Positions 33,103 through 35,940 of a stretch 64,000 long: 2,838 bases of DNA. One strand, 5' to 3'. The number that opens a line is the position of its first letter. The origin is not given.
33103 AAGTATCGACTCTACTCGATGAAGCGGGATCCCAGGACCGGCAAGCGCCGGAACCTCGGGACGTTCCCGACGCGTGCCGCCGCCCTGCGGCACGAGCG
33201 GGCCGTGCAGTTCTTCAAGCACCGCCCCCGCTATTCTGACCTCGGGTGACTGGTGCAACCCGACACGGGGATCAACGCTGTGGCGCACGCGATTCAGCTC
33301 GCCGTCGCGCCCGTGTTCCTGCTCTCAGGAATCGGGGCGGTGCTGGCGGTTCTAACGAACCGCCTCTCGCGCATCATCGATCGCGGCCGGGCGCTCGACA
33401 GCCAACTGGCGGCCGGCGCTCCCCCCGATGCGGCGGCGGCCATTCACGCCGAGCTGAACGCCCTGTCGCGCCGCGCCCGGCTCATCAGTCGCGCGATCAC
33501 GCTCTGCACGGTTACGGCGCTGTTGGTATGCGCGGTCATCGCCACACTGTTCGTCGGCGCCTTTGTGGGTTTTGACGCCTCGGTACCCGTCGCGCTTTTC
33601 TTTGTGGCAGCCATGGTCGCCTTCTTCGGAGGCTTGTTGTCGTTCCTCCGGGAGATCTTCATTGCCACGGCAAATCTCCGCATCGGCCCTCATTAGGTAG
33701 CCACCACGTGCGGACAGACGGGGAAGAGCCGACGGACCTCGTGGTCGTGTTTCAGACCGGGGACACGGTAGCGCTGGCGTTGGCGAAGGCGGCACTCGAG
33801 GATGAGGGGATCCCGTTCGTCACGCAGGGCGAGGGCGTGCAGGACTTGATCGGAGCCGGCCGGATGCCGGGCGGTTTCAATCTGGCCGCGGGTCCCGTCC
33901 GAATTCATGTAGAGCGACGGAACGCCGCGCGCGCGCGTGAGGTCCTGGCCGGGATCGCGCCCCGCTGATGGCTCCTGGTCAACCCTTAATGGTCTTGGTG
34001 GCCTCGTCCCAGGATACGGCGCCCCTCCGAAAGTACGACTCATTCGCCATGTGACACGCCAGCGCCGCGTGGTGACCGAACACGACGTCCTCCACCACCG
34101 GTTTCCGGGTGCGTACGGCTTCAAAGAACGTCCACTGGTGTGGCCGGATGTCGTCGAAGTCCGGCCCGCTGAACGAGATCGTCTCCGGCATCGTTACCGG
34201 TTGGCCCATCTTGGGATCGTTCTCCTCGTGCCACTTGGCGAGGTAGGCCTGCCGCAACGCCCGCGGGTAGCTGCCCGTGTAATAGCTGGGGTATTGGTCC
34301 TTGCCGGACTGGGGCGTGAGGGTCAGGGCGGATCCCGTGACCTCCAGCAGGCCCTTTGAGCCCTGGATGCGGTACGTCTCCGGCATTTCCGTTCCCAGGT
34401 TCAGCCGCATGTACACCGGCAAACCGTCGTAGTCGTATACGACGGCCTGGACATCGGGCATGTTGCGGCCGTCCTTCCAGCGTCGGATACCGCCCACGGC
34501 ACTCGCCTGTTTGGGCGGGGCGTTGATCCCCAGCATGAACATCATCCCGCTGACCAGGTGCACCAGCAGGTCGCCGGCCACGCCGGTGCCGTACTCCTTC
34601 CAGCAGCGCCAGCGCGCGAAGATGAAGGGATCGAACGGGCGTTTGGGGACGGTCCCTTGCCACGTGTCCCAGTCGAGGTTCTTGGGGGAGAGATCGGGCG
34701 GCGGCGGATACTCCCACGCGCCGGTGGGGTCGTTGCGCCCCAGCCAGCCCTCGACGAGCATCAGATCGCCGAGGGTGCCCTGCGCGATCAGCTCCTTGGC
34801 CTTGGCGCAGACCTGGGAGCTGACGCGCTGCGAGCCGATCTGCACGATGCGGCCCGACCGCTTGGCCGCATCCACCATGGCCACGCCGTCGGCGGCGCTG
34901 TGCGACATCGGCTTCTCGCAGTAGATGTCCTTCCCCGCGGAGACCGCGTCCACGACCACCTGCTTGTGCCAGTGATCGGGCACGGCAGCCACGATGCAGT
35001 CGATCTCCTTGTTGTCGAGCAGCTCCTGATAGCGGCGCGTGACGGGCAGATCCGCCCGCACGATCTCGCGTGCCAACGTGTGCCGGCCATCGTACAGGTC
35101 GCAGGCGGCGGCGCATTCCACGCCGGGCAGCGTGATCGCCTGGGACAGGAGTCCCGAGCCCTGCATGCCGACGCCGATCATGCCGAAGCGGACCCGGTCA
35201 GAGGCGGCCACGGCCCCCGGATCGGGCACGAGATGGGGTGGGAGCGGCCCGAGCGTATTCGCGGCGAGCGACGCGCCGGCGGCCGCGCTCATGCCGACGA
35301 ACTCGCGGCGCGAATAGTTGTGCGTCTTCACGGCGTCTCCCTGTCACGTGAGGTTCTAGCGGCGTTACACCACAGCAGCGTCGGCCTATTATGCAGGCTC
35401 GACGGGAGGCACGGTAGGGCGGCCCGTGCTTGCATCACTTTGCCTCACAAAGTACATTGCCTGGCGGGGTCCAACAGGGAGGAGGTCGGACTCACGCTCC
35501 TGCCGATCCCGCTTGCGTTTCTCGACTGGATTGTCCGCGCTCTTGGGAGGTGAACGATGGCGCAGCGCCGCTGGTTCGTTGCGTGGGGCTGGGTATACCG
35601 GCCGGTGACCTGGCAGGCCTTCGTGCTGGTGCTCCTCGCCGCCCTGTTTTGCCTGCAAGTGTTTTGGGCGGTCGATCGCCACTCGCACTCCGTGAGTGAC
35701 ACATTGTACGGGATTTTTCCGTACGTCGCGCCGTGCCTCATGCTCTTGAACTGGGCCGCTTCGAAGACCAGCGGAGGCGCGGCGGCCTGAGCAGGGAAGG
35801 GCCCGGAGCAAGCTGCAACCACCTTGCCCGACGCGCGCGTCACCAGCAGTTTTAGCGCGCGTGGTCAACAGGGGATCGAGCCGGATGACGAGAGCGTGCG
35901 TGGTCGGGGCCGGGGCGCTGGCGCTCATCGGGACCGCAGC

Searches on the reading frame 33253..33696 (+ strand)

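Call 12: search_protein_families(library=pfam, proteins=[window:33253-33696:+], max_evalue=0.001)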
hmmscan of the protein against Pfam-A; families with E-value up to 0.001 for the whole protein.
window:33253-33696:+ (147 aa): 1 family
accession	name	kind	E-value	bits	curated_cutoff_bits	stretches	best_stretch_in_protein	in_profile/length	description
PF11026.13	DUF2721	-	5e-37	127.1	28.3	1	17-144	1-129/129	Protein of unknown function (DUF2721)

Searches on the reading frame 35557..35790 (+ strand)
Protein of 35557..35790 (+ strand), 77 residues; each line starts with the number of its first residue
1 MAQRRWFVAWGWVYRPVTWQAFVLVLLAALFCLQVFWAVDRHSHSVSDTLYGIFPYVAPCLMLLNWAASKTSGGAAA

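Call 79: search_protein_families(library=pfam, proteins=[window:35557-35790:+], max_evalue=1)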
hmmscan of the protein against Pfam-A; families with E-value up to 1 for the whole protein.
window:35557-35790:+ (77 aa): 1 family
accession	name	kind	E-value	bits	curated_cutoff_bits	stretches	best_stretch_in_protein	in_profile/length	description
PF10726.14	DUF2518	-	0.0082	16.2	25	1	6-38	29-61/145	Protein of function (DUF2518)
